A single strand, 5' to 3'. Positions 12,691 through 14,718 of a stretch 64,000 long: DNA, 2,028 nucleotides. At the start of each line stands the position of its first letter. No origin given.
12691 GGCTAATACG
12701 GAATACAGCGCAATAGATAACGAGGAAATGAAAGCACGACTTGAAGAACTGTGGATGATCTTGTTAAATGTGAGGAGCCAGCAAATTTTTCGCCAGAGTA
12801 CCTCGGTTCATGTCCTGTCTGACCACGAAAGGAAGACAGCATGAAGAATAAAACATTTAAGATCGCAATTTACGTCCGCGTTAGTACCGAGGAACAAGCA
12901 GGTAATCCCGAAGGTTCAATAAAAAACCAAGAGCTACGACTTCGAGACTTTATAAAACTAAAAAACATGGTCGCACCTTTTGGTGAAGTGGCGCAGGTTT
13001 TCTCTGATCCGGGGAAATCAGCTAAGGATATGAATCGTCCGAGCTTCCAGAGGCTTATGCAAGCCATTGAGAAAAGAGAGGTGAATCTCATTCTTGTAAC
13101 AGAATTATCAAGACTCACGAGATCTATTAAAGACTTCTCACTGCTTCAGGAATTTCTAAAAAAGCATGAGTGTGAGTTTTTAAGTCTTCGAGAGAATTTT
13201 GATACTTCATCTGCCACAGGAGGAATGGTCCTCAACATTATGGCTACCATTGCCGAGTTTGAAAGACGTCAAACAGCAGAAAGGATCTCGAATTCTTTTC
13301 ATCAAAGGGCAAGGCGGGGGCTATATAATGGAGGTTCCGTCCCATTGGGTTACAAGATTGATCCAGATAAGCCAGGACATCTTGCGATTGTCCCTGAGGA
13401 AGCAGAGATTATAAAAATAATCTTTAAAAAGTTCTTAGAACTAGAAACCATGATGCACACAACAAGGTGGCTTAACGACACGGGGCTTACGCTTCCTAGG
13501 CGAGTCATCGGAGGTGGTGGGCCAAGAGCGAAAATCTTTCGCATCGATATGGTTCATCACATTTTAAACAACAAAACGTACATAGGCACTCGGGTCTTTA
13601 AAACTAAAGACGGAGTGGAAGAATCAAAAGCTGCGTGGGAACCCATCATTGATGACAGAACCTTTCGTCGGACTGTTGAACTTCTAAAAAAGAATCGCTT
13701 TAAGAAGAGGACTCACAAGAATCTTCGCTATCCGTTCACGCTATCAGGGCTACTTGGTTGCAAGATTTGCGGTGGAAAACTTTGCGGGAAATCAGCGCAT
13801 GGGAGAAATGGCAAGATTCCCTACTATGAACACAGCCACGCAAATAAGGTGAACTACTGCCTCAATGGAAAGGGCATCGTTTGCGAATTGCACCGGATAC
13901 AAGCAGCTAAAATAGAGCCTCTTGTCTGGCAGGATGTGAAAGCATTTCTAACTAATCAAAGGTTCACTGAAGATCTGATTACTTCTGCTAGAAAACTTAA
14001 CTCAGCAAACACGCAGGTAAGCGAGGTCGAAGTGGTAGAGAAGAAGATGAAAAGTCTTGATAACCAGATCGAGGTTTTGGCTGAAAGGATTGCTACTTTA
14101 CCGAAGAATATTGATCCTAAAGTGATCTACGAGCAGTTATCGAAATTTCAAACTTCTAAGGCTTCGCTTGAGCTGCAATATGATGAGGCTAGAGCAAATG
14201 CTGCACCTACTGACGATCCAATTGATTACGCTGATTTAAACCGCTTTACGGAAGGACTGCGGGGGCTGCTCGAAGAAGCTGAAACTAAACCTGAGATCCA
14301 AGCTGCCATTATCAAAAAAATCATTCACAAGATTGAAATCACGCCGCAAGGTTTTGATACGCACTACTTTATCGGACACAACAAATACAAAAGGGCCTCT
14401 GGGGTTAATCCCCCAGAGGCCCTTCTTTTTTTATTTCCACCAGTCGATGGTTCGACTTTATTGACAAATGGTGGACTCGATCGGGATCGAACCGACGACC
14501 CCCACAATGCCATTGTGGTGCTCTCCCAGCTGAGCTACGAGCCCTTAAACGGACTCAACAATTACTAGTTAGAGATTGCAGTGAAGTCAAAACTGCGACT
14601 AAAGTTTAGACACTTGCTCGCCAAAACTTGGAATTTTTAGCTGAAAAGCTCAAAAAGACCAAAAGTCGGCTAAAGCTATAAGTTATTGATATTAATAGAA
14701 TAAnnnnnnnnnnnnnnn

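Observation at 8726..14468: Compact serine-recombinase island (IME-like) wedged between norB and tRNA-Ala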

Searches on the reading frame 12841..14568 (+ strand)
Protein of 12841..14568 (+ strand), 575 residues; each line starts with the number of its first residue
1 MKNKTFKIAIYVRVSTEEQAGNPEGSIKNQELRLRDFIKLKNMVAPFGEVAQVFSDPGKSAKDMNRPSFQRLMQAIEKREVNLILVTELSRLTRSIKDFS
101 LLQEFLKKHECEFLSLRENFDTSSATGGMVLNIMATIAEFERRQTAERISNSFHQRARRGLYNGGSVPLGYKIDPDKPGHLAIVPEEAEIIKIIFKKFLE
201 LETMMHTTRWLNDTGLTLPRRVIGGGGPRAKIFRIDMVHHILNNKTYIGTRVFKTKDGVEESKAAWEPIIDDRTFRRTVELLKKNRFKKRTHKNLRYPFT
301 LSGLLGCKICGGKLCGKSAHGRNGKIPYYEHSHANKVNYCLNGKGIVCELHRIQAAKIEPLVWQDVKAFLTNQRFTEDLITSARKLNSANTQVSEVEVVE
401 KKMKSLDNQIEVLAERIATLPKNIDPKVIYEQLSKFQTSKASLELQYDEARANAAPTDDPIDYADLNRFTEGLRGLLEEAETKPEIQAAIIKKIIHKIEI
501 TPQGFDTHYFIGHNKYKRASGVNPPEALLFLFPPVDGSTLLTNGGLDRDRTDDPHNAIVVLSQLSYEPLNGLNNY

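Call 4: search_protein_families(library=pfam, proteins=[window:12841-14568:+], max_evalue=0.01)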
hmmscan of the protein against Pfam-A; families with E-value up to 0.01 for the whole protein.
window:12841-14568:+ (575 aa): 3 families
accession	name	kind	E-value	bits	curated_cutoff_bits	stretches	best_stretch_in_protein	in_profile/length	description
PF00239.26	Resolvase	-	2.6e-32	112.3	23.3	1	8-160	1-143/145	Resolvase, N terminal domain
PF07508.19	Recombinase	-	2.3e-14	53.9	21.1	1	185-285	1-102/102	Recombinase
PF13408.12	Zn_ribbon_recom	-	1.2e-06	29.2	25.3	1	301-367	2-58/58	Recombinase zinc beta ribbon domain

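Call 7: find_encoding_contigs(protein=window:12841-14568:+, flank=10000, max_places=6)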
Protein window:12841-14568:+ (575 aa): no gene with exactly this product is on record in the collection.

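Call 11: find_homologous_proteins(query=window:12841-14568:+)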
Query window:12841-14568:+ (575 aa): 1401 proteins with E <= 0.001 among 8000 candidates; the best 120 are listed.
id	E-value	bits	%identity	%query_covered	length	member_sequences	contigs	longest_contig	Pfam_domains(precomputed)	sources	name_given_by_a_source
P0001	0.0e+0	1195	96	96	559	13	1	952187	PF07508.20,PF00239.27,PF13408.13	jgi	-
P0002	1.1e-278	943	75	95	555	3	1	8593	PF07508.20,PF00239.27,PF13408.13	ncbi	-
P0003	1.0e-255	867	68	97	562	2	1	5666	PF07508.20,PF00239.27,PF13408.13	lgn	-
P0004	2.0e-200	685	56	98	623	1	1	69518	PF07508.20,PF00239.27,PF13408.13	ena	-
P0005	4.0e-197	674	54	99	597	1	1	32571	PF07508.20,PF00239.27,PF13408.13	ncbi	-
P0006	3.0e-196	671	55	97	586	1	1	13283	PF07508.20,PF00239.27,PF13408.13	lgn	-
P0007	6.2e-196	670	53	98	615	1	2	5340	PF07508.20,PF00239.27,PF13408.13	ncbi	-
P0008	8.3e-196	670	54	98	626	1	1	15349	PF07508.20,PF00239.27,PF13408.13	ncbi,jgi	jgi:site-specific DNA recombinase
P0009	3.1e-195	668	54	97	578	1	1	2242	PF07508.20,PF00239.27,PF13408.13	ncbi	-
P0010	4.6e-195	667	55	95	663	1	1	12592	PF07508.20,PF00239.27,PF13408.13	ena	-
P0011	3.4e-194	664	58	89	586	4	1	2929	PF07508.20,PF00239.27,PF13408.13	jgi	-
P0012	2.2e-193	662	54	98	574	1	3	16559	PF07508.20,PF00239.27,PF13408.13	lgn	-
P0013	9.3e-193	660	53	95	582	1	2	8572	PF07508.20,PF00239.27,PF13408.13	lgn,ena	-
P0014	2.6e-192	658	53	95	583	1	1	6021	PF07508.20,PF00239.27,PF13408.13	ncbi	-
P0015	2.9e-192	658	55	91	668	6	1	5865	PF07508.20,PF00239.27,PF13408.13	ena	-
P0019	2.1e-190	652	55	92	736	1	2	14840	PF07508.20,PF00239.27,PF13936.13,PF13408.13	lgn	-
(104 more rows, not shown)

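Call 12: find_encoding_contigs(protein=P0001, flank=10000, max_places=4)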
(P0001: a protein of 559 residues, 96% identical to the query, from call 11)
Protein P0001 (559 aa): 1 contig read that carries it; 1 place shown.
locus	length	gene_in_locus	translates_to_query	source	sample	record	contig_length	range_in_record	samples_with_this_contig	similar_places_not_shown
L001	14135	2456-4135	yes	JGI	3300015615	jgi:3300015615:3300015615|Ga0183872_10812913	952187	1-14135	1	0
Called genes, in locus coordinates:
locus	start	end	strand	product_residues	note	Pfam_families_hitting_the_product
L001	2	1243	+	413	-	?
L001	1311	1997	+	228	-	-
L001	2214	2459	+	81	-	-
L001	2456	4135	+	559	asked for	PF00239:Resolvase, PF07508:Recombinase, PF13408:Zn_ribbon_recom (weak)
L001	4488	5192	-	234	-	PF14317:YcxB (weak)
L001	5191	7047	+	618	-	PF00069:Pkinase, PF01636:APH (faint), PF07714:PK_Tyr_Ser-Thr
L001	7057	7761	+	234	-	-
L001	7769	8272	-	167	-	-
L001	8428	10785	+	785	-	PF00390:malic, PF03949:Malic_M, PF01515:PTA_PTB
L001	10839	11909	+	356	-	-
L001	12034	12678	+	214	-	PF01618:MotA_ExbB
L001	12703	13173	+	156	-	PF02472:ExbD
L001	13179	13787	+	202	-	PF02472:ExbD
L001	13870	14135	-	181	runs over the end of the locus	PF02632:BioY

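Call 13: find_encoding_contigs(protein=P0002, flank=10000, max_places=4)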
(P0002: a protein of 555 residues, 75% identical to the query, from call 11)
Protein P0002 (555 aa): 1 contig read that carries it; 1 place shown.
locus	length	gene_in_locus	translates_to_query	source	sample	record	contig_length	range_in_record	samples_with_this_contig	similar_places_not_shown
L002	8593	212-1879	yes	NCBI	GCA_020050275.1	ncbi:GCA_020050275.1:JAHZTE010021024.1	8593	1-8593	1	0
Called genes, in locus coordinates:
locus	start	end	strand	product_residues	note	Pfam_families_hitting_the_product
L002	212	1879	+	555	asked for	PF00239:Resolvase, PF07508:Recombinase, PF13408:Zn_ribbon_recom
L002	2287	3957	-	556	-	-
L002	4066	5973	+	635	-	PF19576:Acyltransf_2, PF01553:Acyltransferase (weak), PF13444:Acetyltransf_5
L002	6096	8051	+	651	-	-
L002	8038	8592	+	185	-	?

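Call 17: find_related_loci(query=A1, collection=genome_contigs, flank=10000)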
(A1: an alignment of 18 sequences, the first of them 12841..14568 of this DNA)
Query A1 (575 aa) in genome_contigs; peptide patterns used: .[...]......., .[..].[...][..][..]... (x = any residue, [..] = any of these).
600 stretches matched a pattern (row limit reached: there are more); 537 encode a relative of the query (tblastn E <= 1e-3); the best 80 are kept; 80 distinct loci.
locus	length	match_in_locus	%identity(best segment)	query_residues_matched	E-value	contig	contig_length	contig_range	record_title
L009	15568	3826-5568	76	1-575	0e+0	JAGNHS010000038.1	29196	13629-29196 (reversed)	MAG: Proteobacteria bacterium isolate Gw_Eff_bin_446 Gw_Eff_3003_length_29196_cov_6.456500, whole genome shotgun sequenc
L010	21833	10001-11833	49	2-568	0e+0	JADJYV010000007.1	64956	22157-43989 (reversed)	MAG: Bdellovibrionaceae bacterium isolate Lyne_18-Q3-R50-59_BATAC.62 tig00012080-10-651070, whole genome shotgun sequenc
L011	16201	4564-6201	51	6-546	2e-178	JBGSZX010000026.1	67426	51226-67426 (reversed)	MAG: Bdellovibrionota bacterium isolate JTS-AC59 k141_4307672, whole genome shotgun sequence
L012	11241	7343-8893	51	1-519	2e-174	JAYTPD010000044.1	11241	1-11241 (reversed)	MAG: Bdellovibrio sp. isolate GFS_4323 GFS_4323_43, whole genome shotgun sequence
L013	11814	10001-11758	46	2-565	4e-167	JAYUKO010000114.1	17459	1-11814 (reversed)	MAG: Bdellovibrionales bacterium isolate GFS_9251 GFS_9251_113, whole genome shotgun sequence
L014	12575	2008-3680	53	4-552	1e-163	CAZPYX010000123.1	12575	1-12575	MAG TPA_asm: uncultured Bdellovibrio sp. isolate binchicken_co185_152 genome assembly, contig: NODE_7869_length_12575_co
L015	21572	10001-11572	45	1-525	5e-156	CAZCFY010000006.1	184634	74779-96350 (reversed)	MAG TPA_asm: uncultured Bdellovibrionales bacterium isolate SRP287453_co1_314 genome assembly, contig: NODE_58_length_18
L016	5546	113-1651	46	12-525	4e-158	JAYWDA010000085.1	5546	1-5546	MAG: Pseudobdellovibrionaceae bacterium isolate GL95_DN_concoct_12_sub GL95_DN_concoct_12_sub_84, whole genome shotgun s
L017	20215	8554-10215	43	7-554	1e-147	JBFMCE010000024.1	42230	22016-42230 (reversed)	MAG: Bdellovibrionota bacterium isolate MAG185 MAG185_24, whole genome shotgun sequence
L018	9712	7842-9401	51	2-521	1e-173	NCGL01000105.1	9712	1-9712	MAG: Bdellovibrio sp. 28-41-41 04302015_28_scaffold_2356, whole genome shotgun sequence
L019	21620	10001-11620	45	10-553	2e-140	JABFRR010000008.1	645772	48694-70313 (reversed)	MAG: Bacteriovoracaceae bacterium isolate P-RSF-NP-05 c_000000007057, whole genome shotgun sequence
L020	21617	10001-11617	42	3-544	9e-140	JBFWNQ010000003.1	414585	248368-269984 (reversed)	MAG: Bacteriovoracia bacterium isolate CA_2019_TPBF_116 NODE_183_length_414585_cov_9.917929_TPBF, whole genome shotgun s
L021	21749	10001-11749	40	2-569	4e-138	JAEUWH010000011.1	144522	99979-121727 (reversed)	MAG: Bdellovibrionaceae bacterium isolate new MAG-402 k141_1231186, whole genome shotgun sequence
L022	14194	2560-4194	42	1-553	9e-138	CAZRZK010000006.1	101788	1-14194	MAG TPA_asm: uncultured Pseudobdellovibrionaceae bacterium isolate SRP342105_co2_9 genome assembly, contig: NODE_160_len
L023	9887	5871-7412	45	7-526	5e-137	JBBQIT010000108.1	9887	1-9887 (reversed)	MAG: Bdellovibrionota bacterium isolate Co_metawrap_796 Cmw_796_k141_11862434_length_9887_cov_7.9971, whole genome shotg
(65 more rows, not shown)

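Call 60: find_encoding_contigs(protein=P0015, flank=10000, max_places=4)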
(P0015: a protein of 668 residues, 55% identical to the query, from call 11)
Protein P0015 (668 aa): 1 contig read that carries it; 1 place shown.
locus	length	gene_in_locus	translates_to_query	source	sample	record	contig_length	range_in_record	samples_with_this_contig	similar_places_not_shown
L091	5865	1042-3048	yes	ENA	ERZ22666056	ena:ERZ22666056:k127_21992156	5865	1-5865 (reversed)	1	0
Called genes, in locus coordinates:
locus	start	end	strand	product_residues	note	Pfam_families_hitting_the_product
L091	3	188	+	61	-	?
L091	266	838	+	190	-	-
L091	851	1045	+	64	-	-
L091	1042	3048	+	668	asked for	PF00239:Resolvase, PF07508:Recombinase, PF13408:Zn_ribbon_recom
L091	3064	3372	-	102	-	PF13744:HTH_37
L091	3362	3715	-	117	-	PF05973:Gp49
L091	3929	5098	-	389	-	-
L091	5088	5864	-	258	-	?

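Call 61: find_encoding_contigs(protein=P0019, flank=10000, max_places=4)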
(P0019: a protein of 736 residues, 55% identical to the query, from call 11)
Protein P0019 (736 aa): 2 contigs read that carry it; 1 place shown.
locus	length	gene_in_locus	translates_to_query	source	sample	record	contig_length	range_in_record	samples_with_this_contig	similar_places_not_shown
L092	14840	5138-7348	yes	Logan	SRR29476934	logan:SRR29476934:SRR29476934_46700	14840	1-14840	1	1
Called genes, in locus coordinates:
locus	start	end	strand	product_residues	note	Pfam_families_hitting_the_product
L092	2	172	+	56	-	?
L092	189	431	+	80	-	-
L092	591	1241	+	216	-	-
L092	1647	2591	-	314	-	-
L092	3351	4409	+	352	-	-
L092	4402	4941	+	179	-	-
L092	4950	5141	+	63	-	-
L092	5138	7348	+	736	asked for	PF00239:Resolvase, PF07508:Recombinase, PF13408:Zn_ribbon_recom, PF13936:HTH_38 (faint), PF07508:Recombinase (weak)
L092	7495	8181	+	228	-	PF00239:Resolvase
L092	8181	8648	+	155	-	PF13470:PIN_3 (weak)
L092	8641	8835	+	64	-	-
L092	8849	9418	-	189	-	-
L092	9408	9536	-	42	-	-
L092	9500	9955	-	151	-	-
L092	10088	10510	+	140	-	-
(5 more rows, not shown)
